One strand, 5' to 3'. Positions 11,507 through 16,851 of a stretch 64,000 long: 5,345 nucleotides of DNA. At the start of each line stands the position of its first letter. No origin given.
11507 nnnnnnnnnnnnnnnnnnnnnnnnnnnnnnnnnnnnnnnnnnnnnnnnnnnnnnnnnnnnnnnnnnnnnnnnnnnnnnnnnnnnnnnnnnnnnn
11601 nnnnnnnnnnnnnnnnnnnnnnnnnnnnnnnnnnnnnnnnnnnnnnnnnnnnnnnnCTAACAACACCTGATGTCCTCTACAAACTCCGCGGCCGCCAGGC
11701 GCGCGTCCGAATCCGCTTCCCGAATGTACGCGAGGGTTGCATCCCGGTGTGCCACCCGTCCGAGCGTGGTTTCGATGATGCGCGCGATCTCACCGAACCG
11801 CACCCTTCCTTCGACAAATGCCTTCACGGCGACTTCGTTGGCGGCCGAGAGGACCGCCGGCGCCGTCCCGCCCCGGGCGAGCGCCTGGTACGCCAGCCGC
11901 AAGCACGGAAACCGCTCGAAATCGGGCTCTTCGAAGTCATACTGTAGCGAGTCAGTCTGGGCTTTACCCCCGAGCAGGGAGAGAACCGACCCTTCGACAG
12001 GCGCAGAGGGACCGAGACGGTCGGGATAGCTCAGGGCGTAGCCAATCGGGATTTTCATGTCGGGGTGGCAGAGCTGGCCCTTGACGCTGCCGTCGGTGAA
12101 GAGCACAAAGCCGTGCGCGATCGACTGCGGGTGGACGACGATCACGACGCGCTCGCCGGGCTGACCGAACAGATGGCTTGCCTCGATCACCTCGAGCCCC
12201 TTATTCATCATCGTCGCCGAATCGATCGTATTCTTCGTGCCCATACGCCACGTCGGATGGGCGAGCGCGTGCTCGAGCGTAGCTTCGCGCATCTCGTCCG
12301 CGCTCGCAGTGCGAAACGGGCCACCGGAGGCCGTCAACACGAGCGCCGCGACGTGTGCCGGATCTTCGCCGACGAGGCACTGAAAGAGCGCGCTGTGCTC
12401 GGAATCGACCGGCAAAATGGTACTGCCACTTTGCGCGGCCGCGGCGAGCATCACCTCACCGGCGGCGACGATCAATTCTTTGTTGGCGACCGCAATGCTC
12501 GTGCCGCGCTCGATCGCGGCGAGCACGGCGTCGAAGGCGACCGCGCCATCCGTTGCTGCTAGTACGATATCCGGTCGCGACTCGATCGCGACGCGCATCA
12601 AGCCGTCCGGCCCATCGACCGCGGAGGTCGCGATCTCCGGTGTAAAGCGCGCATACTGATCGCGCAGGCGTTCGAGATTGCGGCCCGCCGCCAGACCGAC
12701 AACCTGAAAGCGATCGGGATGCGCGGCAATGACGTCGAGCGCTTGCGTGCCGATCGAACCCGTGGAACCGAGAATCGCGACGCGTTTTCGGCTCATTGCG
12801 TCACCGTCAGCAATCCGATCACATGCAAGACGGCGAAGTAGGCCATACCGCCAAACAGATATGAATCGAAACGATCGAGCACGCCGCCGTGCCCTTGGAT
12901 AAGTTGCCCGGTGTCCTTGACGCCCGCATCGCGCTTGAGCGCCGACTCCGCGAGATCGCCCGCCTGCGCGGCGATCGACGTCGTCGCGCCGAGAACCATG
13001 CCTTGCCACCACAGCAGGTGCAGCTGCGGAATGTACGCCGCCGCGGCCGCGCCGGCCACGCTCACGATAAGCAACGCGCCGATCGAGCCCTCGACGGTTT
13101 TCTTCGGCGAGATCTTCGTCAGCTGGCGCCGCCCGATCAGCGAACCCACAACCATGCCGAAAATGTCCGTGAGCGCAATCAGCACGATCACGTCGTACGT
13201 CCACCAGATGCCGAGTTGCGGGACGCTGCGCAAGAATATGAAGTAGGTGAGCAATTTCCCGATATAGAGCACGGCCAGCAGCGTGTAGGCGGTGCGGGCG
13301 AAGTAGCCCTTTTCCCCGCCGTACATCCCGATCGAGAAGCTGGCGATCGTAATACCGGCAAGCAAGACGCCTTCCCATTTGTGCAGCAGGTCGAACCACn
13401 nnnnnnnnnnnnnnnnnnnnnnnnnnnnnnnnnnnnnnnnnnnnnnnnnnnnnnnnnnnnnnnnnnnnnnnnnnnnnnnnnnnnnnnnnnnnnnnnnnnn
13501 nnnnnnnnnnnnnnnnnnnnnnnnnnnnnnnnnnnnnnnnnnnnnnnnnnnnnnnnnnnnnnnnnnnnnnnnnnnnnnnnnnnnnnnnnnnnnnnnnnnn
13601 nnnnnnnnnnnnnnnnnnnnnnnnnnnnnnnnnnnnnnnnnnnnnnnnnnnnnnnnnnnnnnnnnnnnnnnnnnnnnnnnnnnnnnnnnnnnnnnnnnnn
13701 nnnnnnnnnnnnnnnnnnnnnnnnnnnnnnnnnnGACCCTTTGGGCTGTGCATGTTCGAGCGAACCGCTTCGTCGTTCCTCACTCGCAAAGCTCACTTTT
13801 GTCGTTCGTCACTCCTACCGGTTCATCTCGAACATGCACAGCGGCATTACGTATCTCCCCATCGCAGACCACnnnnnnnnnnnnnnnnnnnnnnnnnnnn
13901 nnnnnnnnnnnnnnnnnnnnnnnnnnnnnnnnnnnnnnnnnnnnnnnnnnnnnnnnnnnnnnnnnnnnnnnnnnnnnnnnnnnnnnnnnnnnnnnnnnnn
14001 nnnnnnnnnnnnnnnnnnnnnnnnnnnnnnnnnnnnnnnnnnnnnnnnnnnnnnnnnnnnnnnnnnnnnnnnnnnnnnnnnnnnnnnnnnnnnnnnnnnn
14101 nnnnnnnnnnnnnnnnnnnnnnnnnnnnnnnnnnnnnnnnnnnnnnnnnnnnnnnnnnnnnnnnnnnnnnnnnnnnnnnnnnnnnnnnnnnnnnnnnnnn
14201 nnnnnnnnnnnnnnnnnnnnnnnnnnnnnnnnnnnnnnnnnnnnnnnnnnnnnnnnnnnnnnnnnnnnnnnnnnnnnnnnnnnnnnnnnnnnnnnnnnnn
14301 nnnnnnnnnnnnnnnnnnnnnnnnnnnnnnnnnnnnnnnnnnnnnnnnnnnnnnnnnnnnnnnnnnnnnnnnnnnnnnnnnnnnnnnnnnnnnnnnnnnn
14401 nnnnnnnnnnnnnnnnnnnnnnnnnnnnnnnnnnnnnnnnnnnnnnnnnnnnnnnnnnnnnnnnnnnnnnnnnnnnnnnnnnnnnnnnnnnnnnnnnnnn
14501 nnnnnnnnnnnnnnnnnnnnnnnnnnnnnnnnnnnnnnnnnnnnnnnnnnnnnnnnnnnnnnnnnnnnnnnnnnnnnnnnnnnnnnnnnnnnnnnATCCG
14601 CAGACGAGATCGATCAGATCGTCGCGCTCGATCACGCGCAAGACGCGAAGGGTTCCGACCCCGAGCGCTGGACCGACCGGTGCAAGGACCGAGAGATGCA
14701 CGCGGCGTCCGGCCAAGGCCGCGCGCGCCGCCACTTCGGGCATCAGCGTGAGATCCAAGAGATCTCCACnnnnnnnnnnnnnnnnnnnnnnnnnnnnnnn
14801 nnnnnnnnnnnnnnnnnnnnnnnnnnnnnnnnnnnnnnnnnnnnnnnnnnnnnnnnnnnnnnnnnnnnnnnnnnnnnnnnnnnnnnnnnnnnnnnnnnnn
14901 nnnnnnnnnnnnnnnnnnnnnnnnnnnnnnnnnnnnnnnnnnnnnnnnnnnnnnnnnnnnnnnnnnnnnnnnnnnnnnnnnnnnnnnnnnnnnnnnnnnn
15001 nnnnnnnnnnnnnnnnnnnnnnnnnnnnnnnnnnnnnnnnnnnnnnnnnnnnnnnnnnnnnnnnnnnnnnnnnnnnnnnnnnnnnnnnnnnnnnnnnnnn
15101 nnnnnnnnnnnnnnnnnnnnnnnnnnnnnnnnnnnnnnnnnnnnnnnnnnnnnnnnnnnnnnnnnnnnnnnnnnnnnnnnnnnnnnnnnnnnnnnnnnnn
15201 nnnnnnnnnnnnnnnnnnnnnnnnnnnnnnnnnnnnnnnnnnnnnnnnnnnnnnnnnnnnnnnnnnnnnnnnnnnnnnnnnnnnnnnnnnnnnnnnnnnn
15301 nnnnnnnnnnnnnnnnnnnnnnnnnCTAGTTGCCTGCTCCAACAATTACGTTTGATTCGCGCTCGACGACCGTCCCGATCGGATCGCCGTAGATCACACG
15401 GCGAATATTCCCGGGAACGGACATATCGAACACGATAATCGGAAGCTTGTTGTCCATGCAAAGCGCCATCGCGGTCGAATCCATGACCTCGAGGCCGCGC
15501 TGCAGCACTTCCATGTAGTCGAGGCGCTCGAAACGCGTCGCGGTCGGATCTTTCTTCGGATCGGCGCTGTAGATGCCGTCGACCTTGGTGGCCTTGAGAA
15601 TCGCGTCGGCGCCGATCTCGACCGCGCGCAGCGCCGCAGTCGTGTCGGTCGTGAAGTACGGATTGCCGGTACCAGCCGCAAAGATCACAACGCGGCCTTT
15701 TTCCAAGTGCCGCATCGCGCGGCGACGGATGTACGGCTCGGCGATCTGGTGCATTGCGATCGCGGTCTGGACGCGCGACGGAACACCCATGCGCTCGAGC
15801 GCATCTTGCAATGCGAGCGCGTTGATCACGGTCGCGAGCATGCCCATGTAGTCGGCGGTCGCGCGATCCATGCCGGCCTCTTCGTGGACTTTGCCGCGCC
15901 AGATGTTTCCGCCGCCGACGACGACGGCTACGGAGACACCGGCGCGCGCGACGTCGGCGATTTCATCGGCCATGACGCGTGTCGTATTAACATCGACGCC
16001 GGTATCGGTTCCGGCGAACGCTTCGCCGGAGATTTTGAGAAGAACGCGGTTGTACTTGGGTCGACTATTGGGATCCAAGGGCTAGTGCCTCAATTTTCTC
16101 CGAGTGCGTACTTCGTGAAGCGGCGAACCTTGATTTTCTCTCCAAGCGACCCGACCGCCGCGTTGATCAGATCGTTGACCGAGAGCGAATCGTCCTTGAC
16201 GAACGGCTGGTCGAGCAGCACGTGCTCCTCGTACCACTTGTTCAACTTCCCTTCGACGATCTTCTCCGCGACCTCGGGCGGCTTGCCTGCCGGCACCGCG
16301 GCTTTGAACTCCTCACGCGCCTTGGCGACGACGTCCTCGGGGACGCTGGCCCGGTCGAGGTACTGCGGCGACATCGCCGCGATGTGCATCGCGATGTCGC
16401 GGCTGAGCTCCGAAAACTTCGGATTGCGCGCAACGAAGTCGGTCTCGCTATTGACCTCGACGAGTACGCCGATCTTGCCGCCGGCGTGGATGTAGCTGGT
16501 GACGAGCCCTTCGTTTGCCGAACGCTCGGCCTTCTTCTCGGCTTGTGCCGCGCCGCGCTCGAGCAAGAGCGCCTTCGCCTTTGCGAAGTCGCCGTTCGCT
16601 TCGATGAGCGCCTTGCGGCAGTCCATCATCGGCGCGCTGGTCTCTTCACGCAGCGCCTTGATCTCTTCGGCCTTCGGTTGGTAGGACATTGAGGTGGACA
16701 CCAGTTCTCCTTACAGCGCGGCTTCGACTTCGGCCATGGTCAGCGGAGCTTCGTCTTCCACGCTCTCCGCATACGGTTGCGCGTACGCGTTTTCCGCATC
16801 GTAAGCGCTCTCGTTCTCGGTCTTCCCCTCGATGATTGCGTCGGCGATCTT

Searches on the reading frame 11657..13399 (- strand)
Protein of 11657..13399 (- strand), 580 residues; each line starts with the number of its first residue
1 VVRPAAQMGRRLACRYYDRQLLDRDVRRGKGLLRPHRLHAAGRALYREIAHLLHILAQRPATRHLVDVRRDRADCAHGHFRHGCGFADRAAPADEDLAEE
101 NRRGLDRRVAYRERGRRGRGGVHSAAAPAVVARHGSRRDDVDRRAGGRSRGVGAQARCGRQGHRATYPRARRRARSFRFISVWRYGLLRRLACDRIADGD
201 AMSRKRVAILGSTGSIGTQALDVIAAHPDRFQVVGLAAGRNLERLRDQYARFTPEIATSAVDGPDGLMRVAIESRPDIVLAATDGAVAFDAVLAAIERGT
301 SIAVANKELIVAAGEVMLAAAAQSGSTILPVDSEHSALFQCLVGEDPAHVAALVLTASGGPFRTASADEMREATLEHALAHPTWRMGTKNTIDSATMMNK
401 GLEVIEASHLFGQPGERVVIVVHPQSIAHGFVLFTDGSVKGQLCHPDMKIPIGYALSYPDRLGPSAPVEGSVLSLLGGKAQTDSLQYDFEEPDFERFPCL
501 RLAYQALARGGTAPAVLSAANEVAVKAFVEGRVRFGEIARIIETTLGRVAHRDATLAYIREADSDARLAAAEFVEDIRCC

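Call 54: search_protein_families(library=pfam, proteins=[window:11657-13399:-], max_evalue=0.05)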
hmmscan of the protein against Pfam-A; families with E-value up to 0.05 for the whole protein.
window:11657-13399:- (580 aa): 7 families
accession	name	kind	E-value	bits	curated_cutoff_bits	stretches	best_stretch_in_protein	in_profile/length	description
PF08436.17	DXP_redisom_C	-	1.5e-37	128.1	26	1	328-411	1-84/84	1-deoxy-D-xylulose 5-phosphate reductoisomerase C-terminal domain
PF13288.12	DXPR_C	-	1.2e-33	116.2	27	1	443-567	1-113/115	DXP reductoisomerase C-terminal domain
PF02670.22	DXP_reductoisom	-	2.6e-29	103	21.7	2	207-258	1-52/129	1-deoxy-D-xylulose 5-phosphate reductoisomerase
PF03447.22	NAD_binding_3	-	9.1e-07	30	24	1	214-328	3-113/116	Homoserine dehydrogenase, NAD binding domain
PF01118.30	Semialdhyde_dh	-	0.00097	20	26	1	206-301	1-92/121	Semialdehyde dehydrogenase, NAD binding domain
PF03435.24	Sacchrp_dh_NADP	-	0.0022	18.7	25.1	1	207-301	1-94/129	Saccharopine dehydrogenase NADP binding domain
PF01408.29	GFO_IDH_MocA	-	0.0073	17.4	24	1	206-302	2-89/120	Oxidoreductase family, NAD-binding Rossmann fold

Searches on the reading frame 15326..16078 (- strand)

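Call 54: search_protein_families(library=pfam, proteins=[window:15326-16078:-], max_evalue=0.05)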
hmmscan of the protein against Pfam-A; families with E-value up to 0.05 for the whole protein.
window:15326-16078:- (250 aa): 1 family
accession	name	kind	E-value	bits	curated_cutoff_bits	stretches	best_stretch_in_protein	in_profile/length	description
PF00696.33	AA_kinase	-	1.1e-37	130.5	24.9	1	10-218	1-234/234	Amino acid kinase family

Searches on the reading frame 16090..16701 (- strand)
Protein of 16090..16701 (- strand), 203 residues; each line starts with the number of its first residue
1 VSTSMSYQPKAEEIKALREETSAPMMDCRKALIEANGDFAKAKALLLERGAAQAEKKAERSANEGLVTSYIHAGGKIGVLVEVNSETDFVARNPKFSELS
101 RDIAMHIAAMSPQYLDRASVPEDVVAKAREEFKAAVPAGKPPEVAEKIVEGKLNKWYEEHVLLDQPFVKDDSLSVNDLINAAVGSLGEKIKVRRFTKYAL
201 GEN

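Call 54: search_protein_families(library=pfam, proteins=[window:16090-16701:-], max_evalue=0.05)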
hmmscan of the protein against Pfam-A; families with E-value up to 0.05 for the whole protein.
window:16090-16701:- (203 aa): 2 families
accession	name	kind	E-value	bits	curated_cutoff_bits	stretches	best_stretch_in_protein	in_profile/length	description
PF00889.24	EF_TS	-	2.3e-39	135.5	27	1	61-202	76-204/204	Elongation factor TS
PF25025.1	EF-Ts_N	-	0.00045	20.6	33.2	1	3-49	6-53/60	Elongation factor Ts, mitochondrial, N-terminal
